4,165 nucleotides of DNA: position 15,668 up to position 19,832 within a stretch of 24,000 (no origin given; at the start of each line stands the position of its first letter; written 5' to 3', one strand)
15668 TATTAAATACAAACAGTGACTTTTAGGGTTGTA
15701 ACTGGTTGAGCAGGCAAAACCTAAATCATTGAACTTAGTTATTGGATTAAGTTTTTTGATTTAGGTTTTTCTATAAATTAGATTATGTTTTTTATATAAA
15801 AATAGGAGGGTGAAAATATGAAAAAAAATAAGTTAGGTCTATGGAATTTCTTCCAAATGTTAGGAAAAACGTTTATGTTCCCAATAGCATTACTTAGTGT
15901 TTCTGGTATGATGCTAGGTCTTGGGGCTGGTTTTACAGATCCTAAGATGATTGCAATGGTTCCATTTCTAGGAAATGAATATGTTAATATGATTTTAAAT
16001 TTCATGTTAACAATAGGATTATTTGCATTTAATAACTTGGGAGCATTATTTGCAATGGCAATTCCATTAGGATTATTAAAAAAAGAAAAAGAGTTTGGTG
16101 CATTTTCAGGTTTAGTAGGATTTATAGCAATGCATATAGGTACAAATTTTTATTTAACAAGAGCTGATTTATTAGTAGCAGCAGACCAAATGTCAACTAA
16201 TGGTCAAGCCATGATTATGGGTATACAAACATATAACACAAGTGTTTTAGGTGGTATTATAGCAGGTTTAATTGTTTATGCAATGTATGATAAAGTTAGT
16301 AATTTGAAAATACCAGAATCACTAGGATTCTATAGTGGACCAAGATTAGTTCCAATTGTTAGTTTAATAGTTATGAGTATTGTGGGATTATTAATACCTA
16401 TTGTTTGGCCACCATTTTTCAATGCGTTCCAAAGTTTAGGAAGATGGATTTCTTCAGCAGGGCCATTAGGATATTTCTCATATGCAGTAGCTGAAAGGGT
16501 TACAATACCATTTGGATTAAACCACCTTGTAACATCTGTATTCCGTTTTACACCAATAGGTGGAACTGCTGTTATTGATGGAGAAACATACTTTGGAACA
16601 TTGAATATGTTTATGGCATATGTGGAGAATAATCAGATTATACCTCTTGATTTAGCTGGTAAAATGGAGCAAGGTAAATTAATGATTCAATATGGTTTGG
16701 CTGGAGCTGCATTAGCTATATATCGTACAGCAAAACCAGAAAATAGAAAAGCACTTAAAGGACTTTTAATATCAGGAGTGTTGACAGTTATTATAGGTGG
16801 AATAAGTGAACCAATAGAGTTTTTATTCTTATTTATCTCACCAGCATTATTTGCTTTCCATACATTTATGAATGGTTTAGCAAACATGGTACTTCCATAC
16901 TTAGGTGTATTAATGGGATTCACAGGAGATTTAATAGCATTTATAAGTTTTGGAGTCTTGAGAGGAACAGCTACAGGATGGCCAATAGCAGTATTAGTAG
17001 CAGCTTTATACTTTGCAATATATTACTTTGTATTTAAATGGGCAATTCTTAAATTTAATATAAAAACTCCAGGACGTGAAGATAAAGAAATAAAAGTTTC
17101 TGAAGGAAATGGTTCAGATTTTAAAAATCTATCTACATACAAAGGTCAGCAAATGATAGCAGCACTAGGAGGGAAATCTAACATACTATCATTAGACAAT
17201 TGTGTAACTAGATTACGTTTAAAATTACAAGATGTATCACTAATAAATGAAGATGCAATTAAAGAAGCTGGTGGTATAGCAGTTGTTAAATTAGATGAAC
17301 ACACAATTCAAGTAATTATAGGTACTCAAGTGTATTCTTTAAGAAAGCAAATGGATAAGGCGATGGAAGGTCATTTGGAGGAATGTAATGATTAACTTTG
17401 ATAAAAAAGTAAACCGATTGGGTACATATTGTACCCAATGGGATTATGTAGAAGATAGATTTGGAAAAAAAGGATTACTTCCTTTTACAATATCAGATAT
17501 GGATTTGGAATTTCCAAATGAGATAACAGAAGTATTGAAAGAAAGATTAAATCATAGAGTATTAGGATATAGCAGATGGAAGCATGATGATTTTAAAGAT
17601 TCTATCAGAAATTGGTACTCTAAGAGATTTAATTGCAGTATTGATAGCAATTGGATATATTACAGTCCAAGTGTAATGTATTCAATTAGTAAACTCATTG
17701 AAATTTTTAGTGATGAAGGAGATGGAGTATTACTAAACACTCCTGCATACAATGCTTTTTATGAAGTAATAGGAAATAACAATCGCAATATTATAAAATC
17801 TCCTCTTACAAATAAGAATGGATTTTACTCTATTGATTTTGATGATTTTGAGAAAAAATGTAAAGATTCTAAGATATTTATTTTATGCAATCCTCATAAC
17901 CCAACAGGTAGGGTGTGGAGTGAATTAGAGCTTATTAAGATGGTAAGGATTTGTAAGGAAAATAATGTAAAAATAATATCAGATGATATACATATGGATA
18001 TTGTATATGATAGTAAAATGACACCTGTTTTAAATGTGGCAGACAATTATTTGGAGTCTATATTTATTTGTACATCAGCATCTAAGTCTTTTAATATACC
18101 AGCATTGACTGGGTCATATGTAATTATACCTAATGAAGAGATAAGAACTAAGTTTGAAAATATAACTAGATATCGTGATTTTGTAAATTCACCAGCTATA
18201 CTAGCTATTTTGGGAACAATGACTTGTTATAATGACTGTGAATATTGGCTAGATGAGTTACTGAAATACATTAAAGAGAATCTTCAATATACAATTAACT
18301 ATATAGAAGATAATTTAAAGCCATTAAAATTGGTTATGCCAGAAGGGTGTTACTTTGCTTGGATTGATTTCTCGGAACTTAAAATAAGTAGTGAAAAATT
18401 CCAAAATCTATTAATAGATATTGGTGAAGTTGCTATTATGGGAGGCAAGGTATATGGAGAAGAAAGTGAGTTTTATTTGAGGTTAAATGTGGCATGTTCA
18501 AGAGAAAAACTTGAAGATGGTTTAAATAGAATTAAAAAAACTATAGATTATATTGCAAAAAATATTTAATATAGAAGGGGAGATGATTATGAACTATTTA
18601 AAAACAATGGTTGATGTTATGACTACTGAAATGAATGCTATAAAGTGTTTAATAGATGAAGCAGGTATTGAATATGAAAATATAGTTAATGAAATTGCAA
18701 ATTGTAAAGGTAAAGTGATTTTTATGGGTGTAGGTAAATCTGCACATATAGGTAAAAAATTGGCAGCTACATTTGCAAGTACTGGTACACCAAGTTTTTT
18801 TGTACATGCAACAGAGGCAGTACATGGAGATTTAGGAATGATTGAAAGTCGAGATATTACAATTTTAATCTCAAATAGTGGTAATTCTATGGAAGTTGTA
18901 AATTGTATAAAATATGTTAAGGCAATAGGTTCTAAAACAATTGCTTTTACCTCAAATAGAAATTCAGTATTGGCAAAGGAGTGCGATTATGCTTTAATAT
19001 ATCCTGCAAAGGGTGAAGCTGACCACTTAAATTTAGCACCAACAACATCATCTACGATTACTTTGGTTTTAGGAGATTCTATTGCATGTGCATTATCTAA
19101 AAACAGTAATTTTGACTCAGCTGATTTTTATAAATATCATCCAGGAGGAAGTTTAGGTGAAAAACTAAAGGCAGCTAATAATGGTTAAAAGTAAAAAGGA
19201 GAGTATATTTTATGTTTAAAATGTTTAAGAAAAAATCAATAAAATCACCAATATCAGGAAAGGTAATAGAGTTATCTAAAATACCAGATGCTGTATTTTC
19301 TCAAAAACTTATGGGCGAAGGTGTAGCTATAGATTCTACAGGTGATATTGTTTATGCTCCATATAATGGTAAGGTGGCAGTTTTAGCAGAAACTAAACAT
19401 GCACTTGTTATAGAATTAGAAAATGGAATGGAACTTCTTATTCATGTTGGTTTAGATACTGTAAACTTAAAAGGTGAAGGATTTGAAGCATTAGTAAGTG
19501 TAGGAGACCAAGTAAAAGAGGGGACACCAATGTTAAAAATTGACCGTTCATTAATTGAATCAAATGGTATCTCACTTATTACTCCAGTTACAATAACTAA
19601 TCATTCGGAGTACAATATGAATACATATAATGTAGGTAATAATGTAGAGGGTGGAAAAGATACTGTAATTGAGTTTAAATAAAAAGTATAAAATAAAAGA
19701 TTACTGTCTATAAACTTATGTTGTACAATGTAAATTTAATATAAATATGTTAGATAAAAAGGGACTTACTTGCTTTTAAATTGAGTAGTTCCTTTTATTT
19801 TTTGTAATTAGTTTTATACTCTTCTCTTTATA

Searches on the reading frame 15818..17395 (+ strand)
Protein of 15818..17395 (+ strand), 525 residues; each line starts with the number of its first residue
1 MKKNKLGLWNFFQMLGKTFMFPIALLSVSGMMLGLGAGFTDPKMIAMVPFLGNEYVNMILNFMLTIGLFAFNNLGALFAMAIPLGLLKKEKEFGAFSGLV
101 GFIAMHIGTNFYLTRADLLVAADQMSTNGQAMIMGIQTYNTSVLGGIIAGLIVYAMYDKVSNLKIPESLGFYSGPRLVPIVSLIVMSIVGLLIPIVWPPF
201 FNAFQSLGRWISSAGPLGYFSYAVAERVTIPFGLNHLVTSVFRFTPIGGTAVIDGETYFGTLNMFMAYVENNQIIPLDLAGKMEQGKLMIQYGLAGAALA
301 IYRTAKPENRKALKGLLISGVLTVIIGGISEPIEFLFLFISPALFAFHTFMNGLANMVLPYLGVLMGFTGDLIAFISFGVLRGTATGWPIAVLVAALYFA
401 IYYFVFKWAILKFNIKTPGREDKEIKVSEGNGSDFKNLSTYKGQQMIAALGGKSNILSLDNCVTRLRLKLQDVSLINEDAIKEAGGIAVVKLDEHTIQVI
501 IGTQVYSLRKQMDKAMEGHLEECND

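Call 10: search_protein_families(library=pfam, proteins=[window:15818-17395:+])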
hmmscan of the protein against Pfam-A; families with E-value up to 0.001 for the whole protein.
window:15818-17395:+ (525 aa): 2 families
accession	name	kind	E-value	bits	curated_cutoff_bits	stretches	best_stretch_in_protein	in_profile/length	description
PF02378.23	PTS_EIIC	-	9.9e-67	225.7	30.7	1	16-353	1-319/319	Phosphotransferase system, EIIC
PF00367.25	PTS_EIIB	-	1.8e-13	50.1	27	1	444-477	1-34/34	phosphotransferase system, EIIB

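Call 11: search_protein_families(library=ncbifam, proteins=[window:15818-17395:+])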
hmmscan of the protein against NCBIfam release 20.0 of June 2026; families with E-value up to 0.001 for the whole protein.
window:15818-17395:+ (525 aa): 19 families
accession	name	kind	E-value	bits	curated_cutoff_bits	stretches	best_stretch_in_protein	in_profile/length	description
TIGR02004.1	PTS-IIBC-malX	hypoth_equivalog_domain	2.2e-170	567.6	632.2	1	7-514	3-515/517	maltose/glucose-specific PTS transporter subunit IIBC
NF007509.0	PRK10110.1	subfamily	2e-168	561.1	665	1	2-517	5-526/530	PTS maltose transporter subunit IICB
TIGR02002.1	PTS-II-BC-glcB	equivalog_domain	1.6e-110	370.2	591.8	1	11-517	7-501/502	glucose-specific PTS transporter subunit IIBC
TIGR01998.1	PTS-II-BC-nag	equivalog_domain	2.5e-100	336.4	553.2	1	10-512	3-474/475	N-acetylglucosamine-specific PTS transporter subunit IIBC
NF008301.0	PRK11089.1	equivalog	9.9e-87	291.5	647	1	11-517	8-475/477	PTS glucose transporter subunit IIBC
TIGR02005.1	PTS-IIBC-alpha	subfamily_domain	1.1e-77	261.5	607.3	1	12-514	4-522/524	alpha-glucoside-specific PTS transporter subunit IIBC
NF007608.0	PRK10255.1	equivalog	2.6e-68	231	1010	1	9-516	4-466/648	PTS N-acetyl glucosamine transporter subunit IIABC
TIGR02003.1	PTS-II-BC-unk1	hypoth_equivalog_domain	7.4e-53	179.9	649.85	1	8-511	4-540/547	PTS transporter subunit IIBC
TIGR00852.1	pts-Glc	subfamily_domain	9.6e-51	172.8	291.1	1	69-363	3-289/290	maltose/glucose-specific PTS transporter subunit IIC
NF007255.0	PRK09702.1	equivalog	7.9e-20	71.1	321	1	396-520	16-150/161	PTS sugar transporter subunit IIB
TIGR00826.1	EIIB_glc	domain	2.4e-17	63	45.75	1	412-502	2-88/88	glucose PTS transporter subunit EIIB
TIGR01995.1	PTS-II-ABC-beta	subfamily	2.2e-13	49.6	614.7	1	444-512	6-74/618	beta-glucoside-specific PTS transporter subunit IIABC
NF007311.0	PRK09796.1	equivalog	1.1e-10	40.7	722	1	443-512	9-78/485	PTS cellobiose/arbutin/salicin transporter subunit IIBC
TIGR01996.1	PTS-II-BC-sucr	equivalog_domain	2.4e-10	39.6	559.3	1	444-504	7-67/461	sucrose-specific PTS transporter subunit IIBC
NF007152.0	PRK09586.1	equivalog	9.5e-10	38.3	516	1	444-514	11-82/477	PTS N-acetylmuramic acid transporter subunit IIBC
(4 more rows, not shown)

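Call 12: find_encoding_contigs(protein=window:15818-17395:+, flank=3000, max_places=10)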
Protein window:15818-17395:+ (525 aa): 17 contigs read that carry it; 10 places shown.
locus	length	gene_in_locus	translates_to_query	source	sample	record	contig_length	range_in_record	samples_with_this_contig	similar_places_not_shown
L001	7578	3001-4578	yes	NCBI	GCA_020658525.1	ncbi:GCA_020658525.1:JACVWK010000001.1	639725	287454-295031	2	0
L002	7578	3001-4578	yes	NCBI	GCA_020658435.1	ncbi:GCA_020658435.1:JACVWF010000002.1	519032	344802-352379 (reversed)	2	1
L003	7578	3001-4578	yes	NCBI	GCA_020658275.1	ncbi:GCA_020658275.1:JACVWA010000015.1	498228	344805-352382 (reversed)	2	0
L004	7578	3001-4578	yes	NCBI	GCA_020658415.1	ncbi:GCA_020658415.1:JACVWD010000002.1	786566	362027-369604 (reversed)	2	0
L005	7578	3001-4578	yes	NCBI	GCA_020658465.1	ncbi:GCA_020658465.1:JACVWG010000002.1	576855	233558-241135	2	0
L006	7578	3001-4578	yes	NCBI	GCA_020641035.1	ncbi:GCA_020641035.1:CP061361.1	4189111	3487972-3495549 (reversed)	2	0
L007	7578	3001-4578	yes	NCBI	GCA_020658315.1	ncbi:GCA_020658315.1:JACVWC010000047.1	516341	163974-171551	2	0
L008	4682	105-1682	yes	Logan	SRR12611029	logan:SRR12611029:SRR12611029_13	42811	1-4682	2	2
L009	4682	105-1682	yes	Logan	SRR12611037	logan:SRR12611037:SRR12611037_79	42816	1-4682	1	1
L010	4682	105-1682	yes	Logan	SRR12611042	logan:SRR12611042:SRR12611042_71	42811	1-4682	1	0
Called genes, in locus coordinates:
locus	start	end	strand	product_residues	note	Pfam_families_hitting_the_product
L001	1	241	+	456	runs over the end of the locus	-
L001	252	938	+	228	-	PF00005:ABC_tran, PF01637:ATPase_2 (weak)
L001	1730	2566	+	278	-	PF03123:CAT_RBD, PF00874:PRD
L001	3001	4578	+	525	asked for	PF02378:PTS_EIIC, PF00367:PTS_EIIB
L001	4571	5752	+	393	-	PF00155:Aminotran_1_2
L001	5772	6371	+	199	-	PF01380:SIS, PF13580:SIS_2 (weak)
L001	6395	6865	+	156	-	PF25984:BSH_YknX (faint), PF00358:PTS_EIIA_1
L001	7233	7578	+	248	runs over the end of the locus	PF08281:Sigma70_r4_2 (weak), PF09860:DUF2087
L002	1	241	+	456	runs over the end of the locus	-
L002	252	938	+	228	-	PF00005:ABC_tran, PF01637:ATPase_2 (weak)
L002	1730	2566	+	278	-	PF03123:CAT_RBD, PF00874:PRD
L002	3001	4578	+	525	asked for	PF02378:PTS_EIIC, PF00367:PTS_EIIB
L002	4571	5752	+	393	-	PF00155:Aminotran_1_2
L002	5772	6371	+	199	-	PF01380:SIS, PF13580:SIS_2 (weak)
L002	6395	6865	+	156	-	PF25984:BSH_YknX (faint), PF00358:PTS_EIIA_1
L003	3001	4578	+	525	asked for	PF02378:PTS_EIIC, PF00367:PTS_EIIB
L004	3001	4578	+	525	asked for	PF02378:PTS_EIIC, PF00367:PTS_EIIB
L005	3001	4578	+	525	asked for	PF02378:PTS_EIIC, PF00367:PTS_EIIB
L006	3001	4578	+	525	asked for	PF02378:PTS_EIIC, PF00367:PTS_EIIB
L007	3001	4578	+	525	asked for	PF02378:PTS_EIIC, PF00367:PTS_EIIB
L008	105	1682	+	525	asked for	PF02378:PTS_EIIC, PF00367:PTS_EIIB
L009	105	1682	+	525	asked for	PF02378:PTS_EIIC, PF00367:PTS_EIIB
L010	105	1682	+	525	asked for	PF02378:PTS_EIIC, PF00367:PTS_EIIB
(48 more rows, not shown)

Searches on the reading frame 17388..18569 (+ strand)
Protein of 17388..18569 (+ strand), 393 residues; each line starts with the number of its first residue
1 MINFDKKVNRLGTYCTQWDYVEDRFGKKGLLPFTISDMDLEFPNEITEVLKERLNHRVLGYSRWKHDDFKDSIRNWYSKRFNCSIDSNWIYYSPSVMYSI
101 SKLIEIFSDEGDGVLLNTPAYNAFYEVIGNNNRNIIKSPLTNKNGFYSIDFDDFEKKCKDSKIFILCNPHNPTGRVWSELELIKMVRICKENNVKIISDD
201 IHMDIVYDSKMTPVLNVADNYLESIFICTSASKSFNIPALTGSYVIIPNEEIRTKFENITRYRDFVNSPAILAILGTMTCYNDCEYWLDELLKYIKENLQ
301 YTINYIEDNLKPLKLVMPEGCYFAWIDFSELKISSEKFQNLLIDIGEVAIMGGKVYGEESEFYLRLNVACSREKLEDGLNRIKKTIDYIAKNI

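Call 10: search_protein_families(library=pfam, proteins=[window:17388-18569:+])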
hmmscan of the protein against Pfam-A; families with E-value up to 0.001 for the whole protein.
window:17388-18569:+ (393 aa): 1 family
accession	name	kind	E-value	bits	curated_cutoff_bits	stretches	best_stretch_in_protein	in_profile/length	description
PF00155.27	Aminotran_1_2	-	1.4e-41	143.3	19.7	1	31-382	4-361/361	Aminotransferase class I and II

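Call 11: search_protein_families(library=ncbifam, proteins=[window:17388-18569:+])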
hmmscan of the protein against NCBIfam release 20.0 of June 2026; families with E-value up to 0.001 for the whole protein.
window:17388-18569:+ (393 aa): 67 families (the best 25 are shown)
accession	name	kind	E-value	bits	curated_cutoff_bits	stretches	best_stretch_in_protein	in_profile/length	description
TIGR04350.1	C_S_lyase_PatB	subfamily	4.8e-103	345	340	1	4-386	1-383/384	PatB family C-S lyase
NF004975.0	PRK06348.1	equivalog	8.7e-34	117.1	549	1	31-384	32-381/384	pyridoxal phosphate-dependent aminotransferase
NF006229.0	PRK08361.1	equivalog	1.6e-33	116.2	624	1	32-387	37-389/391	aspartate aminotransferase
NF006756.0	PRK09276.1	subfamily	2.4e-30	105.7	507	1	6-384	6-384/387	LL-diaminopimelate aminotransferase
NF041364.1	GntC_guanitoxin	equivalog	8e-30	103.9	415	1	70-384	43-355/356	guanitoxin biosynthesis PLP-dependent (S)-gamma-hydroxy-L-arginine cyclodehydratase GntC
NF041091.1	asp_aminotase_Arch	equivalog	1.5e-29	103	550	1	30-385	29-374/376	aspartate aminotransferase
TIGR03540.1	DapC_direct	equivalog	2.2e-29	102.5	593.25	1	30-384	31-382/383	LL-diaminopimelate aminotransferase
NF004770.0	PRK06108.1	subfamily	2.5e-28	99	422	1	22-387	30-393/396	pyridoxal phosphate-dependent aminotransferase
TIGR01265.1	tyr_nico_aTase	subfamily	4.7e-28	98.3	292.45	1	70-384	79-397/403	tyrosine/nicotianamine family aminotransferase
NF005816.0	PRK07682.1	equivalog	1.3e-27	96.4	620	1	103-388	106-385/390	aminotransferase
NF005817.0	PRK07683.1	equivalog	1.6e-26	92.9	575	1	28-387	28-382/387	aminotransferase A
NF006514.0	PRK08960.1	equivalog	4.9e-26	91.5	554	1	67-386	72-385/388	pyridoxal phosphate-dependent aminotransferase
NF005977.0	PRK08068.1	subfamily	8.5e-26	91.1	494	1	39-384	43-385/391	transaminase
NF005744.0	PRK07568.1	subfamily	7.3e-25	87.6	389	1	33-327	35-325/398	pyridoxal phosphate-dependent aminotransferase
NF005613.0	PRK07366.1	equivalog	2.9e-24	85.8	486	1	31-386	33-388/391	LL-diaminopimelate aminotransferase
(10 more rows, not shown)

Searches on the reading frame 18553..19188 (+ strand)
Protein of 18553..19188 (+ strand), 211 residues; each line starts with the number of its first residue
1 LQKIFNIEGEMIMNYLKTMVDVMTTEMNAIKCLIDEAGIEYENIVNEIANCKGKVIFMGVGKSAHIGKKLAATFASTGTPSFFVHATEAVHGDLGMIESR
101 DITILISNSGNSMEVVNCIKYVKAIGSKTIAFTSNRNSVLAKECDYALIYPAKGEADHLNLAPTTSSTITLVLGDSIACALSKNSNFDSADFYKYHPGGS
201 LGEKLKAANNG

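Call 10: search_protein_families(library=pfam, proteins=[window:18553-19188:+])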
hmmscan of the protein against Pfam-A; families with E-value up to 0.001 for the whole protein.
window:18553-19188:+ (211 aa): 2 families
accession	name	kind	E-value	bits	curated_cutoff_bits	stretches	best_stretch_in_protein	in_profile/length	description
PF01380.27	SIS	-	3.1e-27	95.4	25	1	48-178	2-129/131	SIS domain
PF13580.11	SIS_2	-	1.6e-06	28.6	27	1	97-134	101-138/138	SIS domain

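Call 11: search_protein_families(library=ncbifam, proteins=[window:18553-19188:+])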
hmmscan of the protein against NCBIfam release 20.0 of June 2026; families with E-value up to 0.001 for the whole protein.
window:18553-19188:+ (211 aa): 25 families
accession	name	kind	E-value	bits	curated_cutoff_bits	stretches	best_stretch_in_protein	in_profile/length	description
TIGR00393.1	kpsF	subfamily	8.3e-60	202.6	203.7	1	53-205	1-153/268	KpsF/GutQ family sugar-phosphate isomerase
NF008141.0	PRK10892.1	equivalog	2e-56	191.7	505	1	13-205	10-202/328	arabinose-5-phosphate isomerase KdsD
NF008581.0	PRK11543.1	equivalog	9.4e-51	172.7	481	1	17-205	7-195/321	arabinose-5-phosphate isomerase GutQ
TIGR03127.2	RuMP_HxlB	equivalog_domain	4.3e-12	46.3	160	1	25-196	6-174/178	6-phospho-3-hexuloisomerase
NF041128.1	glucosaP_deam_GlmD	equivalog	2e-10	40.4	580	1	34-155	14-131/323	glucosamine-6-phosphate deaminase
NF040776.2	AlsR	equivalog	2.5e-10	39.7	400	1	23-155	103-232/279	transcriptional repressor AlsR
NF008458.0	PRK11337.1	equivalog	3.2e-08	32.9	378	1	57-155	146-244/293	MurR/RpiR family transcriptional regulator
NF001484.0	PRK00331.1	subfamily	3.4e-08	32.3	381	1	24-155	259-389/601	isomerizing glutamine--fructose-6-phosphate transaminase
NF041755.1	RuMP_HxlAB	equivalog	1.3e-07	31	500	1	14-163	208-352/391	bifunctional 3-hexulose-6-phosphate synthase/6-phospho-3-hexuloisomerase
TIGR00274.1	TIGR00274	equivalog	3.8e-07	29.4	302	1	97-148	124-175/291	N-acetylmuramic acid 6-phosphate etherase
NF009222.0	PRK12570.1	subfamily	5.5e-07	28.7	255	1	98-148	137-187/307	N-acetylmuramic acid 6-phosphate etherase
NF010701.0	PRK14101.1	equivalog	5.5e-07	28.2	920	1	20-168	436-577/638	bifunctional transcriptional regulator/glucokinase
NF008451.0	PRK11302.1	subfamily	1.1e-06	28.3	296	1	14-181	93-254/286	transcriptional regulator HexR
NF003915.0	PRK05441.1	subfamily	1.3e-06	27.7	168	1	97-149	129-181/300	N-acetylmuramic acid 6-phosphate etherase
TIGR01135.1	glmS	equivalog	1.4e-06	27.2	418.05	1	46-171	285-407/607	glutamine--fructose-6-phosphate transaminase (isomerizing)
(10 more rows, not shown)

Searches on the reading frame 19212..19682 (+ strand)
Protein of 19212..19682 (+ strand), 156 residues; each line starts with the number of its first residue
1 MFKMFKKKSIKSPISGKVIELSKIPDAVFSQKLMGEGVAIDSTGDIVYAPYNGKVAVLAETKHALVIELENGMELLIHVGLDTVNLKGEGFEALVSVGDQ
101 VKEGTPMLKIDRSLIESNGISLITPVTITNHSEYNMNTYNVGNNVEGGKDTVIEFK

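Call 10: search_protein_families(library=pfam, proteins=[window:19212-19682:+])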
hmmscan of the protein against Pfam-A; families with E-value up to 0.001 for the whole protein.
window:19212-19682:+ (156 aa): 1 family
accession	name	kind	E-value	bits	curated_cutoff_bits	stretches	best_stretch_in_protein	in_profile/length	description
PF00358.26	PTS_EIIA_1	-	1.3e-48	164.3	27.2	1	9-133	2-126/127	phosphoenolpyruvate-dependent sugar phosphotransferase system, EIIA 1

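Call 11: search_protein_families(library=ncbifam, proteins=[window:19212-19682:+])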
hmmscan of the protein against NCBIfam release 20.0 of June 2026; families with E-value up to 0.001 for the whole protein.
window:19212-19682:+ (156 aa): 5 families
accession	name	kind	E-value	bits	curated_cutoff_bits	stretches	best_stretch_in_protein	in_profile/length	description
TIGR01995.1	PTS-II-ABC-beta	subfamily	4.4e-45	154.3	614.7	1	6-140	469-604/618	beta-glucoside-specific PTS transporter subunit IIABC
TIGR00830.1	PTBA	subfamily_domain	1.4e-40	138.1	97.5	1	10-130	1-121/121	glucose PTS transporter subunit IIA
NF006962.0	PRK09439.1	equivalog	6.2e-40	136.7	212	1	8-155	21-167/169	PTS glucose transporter subunit IIA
NF007335.0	PRK09824.1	equivalog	1.5e-37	129.5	894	1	7-149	478-620/627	PTS beta-glucoside transporter subunit IIABC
NF007608.0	PRK10255.1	equivalog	1.1e-32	113.4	1010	1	9-155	500-646/648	PTS N-acetyl glucosamine transporter subunit IIABC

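Call 25: find_encoding_contigs(protein=window:19212-19682:+, flank=4500, max_places=10)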
Protein window:19212-19682:+ (156 aa): 15 contigs read that carry it; 6 places shown.
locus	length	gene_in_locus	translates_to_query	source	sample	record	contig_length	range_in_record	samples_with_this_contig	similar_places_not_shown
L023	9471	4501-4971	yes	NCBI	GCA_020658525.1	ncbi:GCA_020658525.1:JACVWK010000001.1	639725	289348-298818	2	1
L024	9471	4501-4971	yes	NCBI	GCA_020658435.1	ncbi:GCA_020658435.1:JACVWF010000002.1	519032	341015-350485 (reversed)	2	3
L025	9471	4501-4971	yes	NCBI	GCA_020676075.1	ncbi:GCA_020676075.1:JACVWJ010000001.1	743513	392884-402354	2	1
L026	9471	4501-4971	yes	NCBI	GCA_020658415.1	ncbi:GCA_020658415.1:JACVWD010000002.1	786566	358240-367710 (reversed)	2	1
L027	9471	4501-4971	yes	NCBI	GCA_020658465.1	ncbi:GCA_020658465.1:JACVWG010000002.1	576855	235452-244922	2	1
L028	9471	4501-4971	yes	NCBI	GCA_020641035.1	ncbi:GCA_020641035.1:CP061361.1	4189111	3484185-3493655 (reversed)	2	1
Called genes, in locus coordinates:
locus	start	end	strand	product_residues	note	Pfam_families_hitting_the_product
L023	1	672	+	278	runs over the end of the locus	PF03123:CAT_RBD, PF00874:PRD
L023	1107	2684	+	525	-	PF02378:PTS_EIIC, PF00367:PTS_EIIB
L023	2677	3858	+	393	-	PF00155:Aminotran_1_2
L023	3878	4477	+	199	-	PF01380:SIS, PF13580:SIS_2 (weak)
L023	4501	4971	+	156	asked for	PF25984:BSH_YknX (faint), PF00358:PTS_EIIA_1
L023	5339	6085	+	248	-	PF08281:Sigma70_r4_2 (weak), PF09860:DUF2087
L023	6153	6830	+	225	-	-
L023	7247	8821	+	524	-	PF00654:Voltage_CLC, PF02080:TrkA_C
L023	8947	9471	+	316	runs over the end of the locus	PF08902:DUF1848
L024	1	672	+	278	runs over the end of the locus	PF03123:CAT_RBD, PF00874:PRD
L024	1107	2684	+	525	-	PF02378:PTS_EIIC, PF00367:PTS_EIIB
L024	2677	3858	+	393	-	PF00155:Aminotran_1_2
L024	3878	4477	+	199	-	PF01380:SIS, PF13580:SIS_2 (weak)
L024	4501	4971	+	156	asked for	PF25984:BSH_YknX (faint), PF00358:PTS_EIIA_1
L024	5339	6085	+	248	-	PF08281:Sigma70_r4_2 (weak), PF09860:DUF2087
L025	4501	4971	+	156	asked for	PF25984:BSH_YknX (faint), PF00358:PTS_EIIA_1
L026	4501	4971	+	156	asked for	PF25984:BSH_YknX (faint), PF00358:PTS_EIIA_1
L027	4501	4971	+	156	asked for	PF25984:BSH_YknX (faint), PF00358:PTS_EIIA_1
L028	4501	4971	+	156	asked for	PF25984:BSH_YknX (faint), PF00358:PTS_EIIA_1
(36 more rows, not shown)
